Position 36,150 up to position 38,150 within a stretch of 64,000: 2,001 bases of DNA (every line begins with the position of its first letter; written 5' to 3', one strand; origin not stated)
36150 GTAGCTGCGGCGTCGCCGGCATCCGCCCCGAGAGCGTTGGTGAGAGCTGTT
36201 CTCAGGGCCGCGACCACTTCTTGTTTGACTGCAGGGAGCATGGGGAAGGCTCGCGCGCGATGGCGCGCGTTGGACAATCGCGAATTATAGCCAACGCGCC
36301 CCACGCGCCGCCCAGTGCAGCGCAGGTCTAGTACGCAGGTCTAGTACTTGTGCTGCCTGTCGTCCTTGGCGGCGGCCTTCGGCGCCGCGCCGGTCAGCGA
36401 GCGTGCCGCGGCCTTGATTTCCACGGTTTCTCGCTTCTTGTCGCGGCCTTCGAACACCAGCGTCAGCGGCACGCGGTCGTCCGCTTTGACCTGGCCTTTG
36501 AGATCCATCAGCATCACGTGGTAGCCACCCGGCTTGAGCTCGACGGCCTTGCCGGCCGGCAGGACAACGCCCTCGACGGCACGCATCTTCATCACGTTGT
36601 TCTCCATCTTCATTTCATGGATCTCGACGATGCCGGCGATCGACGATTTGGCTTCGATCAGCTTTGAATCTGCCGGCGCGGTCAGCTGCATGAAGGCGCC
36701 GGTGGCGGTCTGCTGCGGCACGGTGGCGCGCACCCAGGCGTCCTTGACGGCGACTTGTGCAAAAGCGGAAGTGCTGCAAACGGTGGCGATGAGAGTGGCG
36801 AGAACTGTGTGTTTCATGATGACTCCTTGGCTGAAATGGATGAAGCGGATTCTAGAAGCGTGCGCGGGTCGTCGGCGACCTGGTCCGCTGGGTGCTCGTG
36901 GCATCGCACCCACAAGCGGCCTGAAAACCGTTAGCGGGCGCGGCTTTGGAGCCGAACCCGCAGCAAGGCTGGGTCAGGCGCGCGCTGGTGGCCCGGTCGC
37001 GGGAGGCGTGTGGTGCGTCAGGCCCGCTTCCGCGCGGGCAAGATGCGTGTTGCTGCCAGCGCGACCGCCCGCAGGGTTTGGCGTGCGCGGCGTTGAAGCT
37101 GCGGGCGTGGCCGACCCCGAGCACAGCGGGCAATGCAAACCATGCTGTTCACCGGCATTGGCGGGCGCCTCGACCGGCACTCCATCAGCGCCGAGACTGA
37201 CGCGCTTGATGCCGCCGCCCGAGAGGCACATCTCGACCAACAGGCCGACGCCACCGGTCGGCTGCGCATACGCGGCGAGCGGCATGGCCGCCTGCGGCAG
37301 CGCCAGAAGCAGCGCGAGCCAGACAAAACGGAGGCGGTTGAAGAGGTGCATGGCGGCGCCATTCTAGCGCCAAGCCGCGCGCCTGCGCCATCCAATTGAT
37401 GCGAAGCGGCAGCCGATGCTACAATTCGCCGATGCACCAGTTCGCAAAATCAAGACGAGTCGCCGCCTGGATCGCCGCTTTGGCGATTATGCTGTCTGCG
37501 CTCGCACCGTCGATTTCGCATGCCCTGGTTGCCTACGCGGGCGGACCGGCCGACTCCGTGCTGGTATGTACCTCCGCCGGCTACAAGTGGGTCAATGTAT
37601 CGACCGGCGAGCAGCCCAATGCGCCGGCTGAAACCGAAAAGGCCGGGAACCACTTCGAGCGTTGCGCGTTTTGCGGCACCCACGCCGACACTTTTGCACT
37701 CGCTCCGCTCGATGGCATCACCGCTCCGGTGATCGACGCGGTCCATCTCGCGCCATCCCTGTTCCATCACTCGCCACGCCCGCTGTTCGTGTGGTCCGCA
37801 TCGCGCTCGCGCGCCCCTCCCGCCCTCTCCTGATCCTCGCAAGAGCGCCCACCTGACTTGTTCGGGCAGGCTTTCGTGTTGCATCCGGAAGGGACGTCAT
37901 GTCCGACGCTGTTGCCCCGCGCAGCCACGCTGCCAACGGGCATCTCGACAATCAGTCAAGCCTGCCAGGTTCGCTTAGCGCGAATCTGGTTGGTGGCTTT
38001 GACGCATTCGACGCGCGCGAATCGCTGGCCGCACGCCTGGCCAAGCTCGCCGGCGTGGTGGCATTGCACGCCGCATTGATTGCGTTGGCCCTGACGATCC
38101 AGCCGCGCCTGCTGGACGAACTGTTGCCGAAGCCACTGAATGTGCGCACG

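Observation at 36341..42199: Back-to-back DUF2946 arrest-peptide leaders heading two divergent copper-related units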

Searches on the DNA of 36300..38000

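Call 84: search_rna_families(source=window, start=36300, end=38000, threshold=evalue, max_evalue=1)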
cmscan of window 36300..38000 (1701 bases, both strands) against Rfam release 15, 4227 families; matches with E-value up to 1: 0.
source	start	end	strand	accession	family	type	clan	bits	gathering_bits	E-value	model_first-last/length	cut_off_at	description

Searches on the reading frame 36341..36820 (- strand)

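Call 3: search_protein_families(library=pfam, proteins=[window:36341-36820:-], max_evalue=0.01)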
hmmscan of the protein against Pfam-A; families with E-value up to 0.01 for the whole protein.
window:36341-36820:- (159 aa): 1 family
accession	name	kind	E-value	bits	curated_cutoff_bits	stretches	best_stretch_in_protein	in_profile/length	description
PF04314.18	PCuAC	-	2.2e-38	130.9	29.4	1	25-128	1-106/109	Copper chaperone PCu(A)C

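Call 30: search_protein_families(library=ncbifam, proteins=[window:36341-36820:-], max_evalue=0.001)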
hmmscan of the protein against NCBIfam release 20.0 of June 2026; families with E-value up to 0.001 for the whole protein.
window:36341-36820:- (159 aa): 0 families

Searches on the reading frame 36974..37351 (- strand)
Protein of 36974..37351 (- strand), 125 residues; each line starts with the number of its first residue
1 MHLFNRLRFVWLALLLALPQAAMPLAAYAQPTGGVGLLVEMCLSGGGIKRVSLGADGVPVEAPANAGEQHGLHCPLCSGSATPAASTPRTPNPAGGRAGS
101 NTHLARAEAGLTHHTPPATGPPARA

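Call 3: search_protein_families(library=pfam, proteins=[window:36974-37351:-], max_evalue=0.01)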
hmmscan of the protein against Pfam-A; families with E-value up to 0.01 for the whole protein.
window:36974-37351:- (125 aa): 1 family
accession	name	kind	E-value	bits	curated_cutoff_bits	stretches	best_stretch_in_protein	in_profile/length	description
PF11162.13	DUF2946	-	8e-07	30.3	23.7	1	10-125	1-115/117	Protein of unknown function (DUF2946)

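Call 14: find_homologous_proteins(query=window:36974-37351:-, max_evalue=0.001)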
Query window:36974-37351:- (125 aa): 5 proteins with E <= 0.001 among 94 candidates.
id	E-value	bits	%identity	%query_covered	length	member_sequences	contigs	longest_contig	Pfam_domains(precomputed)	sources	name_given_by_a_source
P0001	2.0e-75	269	100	100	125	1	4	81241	PF11162.14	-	-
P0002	1.8e-53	198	78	100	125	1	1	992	PF11162.14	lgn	-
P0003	2.4e-29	120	56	98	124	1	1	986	PF11162.14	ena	-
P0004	3.7e-29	120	54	98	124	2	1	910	PF11162.14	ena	-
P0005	1.3e-28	118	57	98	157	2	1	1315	PF11162.14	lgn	-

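Call 16: find_encoding_contigs(protein=P0002, flank=10000)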
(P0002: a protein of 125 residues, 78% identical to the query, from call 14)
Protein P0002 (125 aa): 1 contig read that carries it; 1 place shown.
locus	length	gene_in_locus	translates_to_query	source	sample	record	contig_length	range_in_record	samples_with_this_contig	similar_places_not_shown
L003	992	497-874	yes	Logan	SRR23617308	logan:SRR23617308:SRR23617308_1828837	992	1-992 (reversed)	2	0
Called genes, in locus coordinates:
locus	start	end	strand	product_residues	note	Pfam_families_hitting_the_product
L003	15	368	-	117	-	PF11162:DUF2946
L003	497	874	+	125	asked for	PF11162:DUF2946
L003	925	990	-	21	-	?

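Call 17: find_encoding_contigs(protein=P0003, flank=10000)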
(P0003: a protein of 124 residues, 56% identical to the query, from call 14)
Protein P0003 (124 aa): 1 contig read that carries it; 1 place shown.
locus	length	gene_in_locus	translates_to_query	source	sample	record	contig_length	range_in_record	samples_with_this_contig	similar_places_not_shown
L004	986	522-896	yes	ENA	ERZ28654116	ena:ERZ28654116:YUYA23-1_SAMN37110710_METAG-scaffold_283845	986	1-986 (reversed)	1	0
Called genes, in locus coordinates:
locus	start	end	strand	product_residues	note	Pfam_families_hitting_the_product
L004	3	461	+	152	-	?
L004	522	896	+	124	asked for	PF11162:DUF2946 (weak)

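Call 18: find_encoding_contigs(protein=P0005, flank=10000)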
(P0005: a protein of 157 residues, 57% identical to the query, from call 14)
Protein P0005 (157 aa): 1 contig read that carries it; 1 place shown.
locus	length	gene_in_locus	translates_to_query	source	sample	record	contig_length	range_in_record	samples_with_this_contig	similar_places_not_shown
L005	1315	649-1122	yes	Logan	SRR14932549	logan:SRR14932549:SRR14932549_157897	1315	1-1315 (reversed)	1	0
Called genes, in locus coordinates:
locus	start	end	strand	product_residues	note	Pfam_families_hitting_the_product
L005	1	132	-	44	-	?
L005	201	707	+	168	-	-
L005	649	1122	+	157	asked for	PF11162:DUF2946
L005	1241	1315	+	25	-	?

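Call 30: search_protein_families(library=ncbifam, proteins=[window:36974-37351:-], max_evalue=0.001)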
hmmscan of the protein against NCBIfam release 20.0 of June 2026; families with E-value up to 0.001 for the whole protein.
window:36974-37351:- (125 aa): 0 families

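Call 65: search_protein_representatives(alignment_id=A1)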
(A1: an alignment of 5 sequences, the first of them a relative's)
Query: 5 sequences, 124 profile positions. Proteins with E-value up to 0.001 (for the whole library): 73; up to 1e-10: 7; up to 1e-30: 1. The best 73 are listed.
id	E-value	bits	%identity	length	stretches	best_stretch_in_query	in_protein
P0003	4.2e-64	230.7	-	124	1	1-124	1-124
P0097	3.5e-17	79.1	-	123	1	1-124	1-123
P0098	4.4e-15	72.4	-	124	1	3-124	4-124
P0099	1.1e-14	71.1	-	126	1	3-122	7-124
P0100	2.1e-12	63.7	-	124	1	1-121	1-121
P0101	2.2e-12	63.6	-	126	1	5-122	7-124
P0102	2.4e-12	63.5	-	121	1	5-123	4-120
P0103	2.0e-10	57.3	-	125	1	1-123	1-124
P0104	2.1e-10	57.3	-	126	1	7-123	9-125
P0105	1.2e-09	54.8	-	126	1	10-122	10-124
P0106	6.7e-09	52.4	-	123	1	1-122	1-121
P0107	1.5e-08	51.3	-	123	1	5-124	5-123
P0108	3.4e-08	50.1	-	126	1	1-123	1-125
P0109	6.1e-08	49.3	-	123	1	5-123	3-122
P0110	9.9e-08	48.6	-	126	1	9-84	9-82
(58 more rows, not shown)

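Call 71: find_encoding_contigs(protein=P0098, flank=5000, max_places=2)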
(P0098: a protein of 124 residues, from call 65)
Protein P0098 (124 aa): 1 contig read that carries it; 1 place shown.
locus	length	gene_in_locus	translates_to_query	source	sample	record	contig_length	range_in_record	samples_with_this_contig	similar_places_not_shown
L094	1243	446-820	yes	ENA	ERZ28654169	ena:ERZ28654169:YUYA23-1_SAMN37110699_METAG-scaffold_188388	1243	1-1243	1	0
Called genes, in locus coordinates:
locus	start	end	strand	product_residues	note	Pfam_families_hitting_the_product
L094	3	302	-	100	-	?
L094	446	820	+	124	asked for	-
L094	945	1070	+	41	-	-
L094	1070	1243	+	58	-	?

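Call 72: find_encoding_contigs(protein=P0099, flank=5000, max_places=2)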
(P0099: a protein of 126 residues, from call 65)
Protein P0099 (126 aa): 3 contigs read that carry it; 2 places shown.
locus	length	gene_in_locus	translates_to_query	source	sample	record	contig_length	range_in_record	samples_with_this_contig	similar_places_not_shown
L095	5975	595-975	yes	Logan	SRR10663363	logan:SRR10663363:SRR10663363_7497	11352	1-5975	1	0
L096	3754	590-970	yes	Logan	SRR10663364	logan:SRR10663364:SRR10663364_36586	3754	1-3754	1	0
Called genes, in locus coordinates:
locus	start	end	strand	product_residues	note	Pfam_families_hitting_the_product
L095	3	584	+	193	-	?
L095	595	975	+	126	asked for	PF11162:DUF2946 (weak)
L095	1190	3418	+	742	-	PF07715:Plug, PF00593:TonB_dep_Rec_b-barrel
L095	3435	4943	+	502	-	PF03929:PepSY_TM (weak)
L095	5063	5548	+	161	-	PF04314:LpqE-like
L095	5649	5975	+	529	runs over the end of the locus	PF00656:Peptidase_C14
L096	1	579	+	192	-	?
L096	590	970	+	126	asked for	PF11162:DUF2946 (weak)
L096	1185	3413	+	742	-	PF07715:Plug, PF00593:TonB_dep_Rec_b-barrel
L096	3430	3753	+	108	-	?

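Call 73: find_encoding_contigs(protein=P0101, flank=5000, max_places=2)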
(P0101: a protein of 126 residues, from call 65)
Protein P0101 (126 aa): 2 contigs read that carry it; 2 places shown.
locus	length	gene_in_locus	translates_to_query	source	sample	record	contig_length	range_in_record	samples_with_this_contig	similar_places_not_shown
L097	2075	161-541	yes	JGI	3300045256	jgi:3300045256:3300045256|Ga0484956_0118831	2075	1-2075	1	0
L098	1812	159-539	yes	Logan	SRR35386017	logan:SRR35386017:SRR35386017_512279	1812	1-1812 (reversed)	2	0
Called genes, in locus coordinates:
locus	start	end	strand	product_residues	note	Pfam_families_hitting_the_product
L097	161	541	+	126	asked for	PF11162:DUF2946 (weak)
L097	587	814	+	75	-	-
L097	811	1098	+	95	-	-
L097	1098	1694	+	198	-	PF00578:AhpC-TSA, PF02630:SCO1-SenC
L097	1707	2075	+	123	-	?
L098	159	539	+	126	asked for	PF11162:DUF2946 (weak)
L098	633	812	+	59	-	-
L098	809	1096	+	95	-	-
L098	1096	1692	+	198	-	PF00578:AhpC-TSA, PF02630:SCO1-SenC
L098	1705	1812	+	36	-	?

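Call 74: find_encoding_contigs(protein=P0103, flank=5000, max_places=2)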
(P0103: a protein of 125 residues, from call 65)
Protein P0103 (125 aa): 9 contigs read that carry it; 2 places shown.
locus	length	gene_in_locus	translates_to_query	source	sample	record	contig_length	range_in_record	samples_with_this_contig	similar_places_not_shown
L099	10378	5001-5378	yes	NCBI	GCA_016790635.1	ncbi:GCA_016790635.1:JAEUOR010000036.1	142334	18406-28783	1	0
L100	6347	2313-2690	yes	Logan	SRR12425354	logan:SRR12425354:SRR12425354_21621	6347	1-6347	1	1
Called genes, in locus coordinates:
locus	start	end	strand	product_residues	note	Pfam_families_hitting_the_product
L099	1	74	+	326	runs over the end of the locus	PF00009:GTP_EFTU (faint), PF02492:cobW, PF07683:CobW_C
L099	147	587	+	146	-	PF21157:DksA_N, PF01258:zf-dskA_traR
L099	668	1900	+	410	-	PF13466:STAS_2 (weak)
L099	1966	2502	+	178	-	PF00227:Proteasome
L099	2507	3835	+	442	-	PF00493:MCM (faint), PF01078:Mg_chelatase (faint), PF13191:AAA_16 (weak), PF00004:AAA (weak), PF07728:AAA_5 (faint), PF13401:AAA_22 (faint), PF07724:AAA_2, PF00004:AAA (weak)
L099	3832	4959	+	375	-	PF01070:FMN_dh, PF00478:IMPDH (weak)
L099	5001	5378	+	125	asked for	-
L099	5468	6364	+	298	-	PF20243:MbnP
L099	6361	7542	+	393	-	PF00034:Cytochrom_C (faint), PF03150:CCP_MauG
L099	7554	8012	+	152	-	PF04314:LpqE-like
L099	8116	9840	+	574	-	PF03485:Arg_tRNA_synt_N, PF00750:tRNA-synt_1d, PF05746:DALR_1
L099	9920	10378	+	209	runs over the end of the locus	PF05036:SPOR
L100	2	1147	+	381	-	?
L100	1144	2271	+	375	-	PF01070:FMN_dh, PF00478:IMPDH (weak)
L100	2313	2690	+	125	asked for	-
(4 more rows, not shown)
